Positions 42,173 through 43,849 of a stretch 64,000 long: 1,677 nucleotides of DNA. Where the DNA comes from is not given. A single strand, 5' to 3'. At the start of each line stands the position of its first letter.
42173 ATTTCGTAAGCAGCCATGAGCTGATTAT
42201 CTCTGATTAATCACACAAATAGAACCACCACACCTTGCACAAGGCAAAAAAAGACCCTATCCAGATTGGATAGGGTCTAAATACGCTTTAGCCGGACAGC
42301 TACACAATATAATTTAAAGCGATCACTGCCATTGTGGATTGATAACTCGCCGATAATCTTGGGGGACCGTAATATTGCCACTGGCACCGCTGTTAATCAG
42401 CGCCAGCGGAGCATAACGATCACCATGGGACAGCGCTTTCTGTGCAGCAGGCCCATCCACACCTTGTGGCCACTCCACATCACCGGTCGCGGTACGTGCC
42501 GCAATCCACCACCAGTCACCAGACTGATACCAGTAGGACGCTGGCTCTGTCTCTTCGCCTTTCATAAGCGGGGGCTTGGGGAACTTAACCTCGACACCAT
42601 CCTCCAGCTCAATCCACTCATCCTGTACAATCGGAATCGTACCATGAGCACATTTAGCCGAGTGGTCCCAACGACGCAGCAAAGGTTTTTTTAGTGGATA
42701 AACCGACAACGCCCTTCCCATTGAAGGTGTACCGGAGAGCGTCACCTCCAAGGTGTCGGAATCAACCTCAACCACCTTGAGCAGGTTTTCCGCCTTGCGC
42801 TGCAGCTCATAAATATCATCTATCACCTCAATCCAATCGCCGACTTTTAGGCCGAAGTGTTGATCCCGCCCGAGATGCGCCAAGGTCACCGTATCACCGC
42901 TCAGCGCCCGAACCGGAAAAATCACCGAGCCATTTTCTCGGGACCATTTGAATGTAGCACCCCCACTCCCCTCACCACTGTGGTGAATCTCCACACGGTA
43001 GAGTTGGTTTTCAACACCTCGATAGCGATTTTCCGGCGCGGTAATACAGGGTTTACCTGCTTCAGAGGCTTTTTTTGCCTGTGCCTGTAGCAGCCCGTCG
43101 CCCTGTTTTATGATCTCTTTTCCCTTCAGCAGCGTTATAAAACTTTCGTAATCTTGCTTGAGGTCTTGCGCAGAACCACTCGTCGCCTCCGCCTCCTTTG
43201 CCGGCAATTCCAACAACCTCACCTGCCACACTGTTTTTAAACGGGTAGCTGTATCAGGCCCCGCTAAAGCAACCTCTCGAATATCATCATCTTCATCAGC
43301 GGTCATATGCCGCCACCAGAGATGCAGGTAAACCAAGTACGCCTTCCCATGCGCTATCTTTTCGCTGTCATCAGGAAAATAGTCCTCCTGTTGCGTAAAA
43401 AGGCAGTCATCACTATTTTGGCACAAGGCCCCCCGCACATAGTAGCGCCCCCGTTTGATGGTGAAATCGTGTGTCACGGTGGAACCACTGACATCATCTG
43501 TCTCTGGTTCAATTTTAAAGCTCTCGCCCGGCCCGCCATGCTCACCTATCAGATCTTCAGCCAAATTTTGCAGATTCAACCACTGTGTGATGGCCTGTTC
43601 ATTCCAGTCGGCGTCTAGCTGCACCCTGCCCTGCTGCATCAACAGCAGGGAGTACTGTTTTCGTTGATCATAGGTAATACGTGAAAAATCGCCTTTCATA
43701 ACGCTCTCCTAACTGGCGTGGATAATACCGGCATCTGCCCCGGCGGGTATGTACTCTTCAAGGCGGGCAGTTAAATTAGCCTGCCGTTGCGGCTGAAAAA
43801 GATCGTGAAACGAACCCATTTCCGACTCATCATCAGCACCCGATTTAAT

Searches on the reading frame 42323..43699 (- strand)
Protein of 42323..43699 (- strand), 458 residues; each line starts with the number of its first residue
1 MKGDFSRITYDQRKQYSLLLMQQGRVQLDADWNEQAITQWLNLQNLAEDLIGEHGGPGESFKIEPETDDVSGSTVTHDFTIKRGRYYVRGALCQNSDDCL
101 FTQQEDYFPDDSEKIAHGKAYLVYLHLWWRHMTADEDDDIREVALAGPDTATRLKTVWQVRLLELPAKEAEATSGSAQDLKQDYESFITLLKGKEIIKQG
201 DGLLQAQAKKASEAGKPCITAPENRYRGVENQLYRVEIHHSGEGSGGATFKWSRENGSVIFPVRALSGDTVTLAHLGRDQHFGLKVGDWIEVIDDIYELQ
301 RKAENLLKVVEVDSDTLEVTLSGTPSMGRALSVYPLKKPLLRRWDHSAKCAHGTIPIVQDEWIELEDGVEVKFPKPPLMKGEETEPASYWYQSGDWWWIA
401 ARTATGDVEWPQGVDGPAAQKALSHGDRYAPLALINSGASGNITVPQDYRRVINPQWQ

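Call 71: search_protein_families(library=pfam, proteins=[window:42323-43699:-], max_evalue=1e-8)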
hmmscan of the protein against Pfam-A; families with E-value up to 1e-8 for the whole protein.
window:42323-43699:- (458 aa): 1 family
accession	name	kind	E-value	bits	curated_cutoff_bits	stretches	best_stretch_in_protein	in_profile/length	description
PF20129.4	DUF6519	-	4.5e-83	280.2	22.4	2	204-420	263-494/593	Family of unknown function (DUF6519)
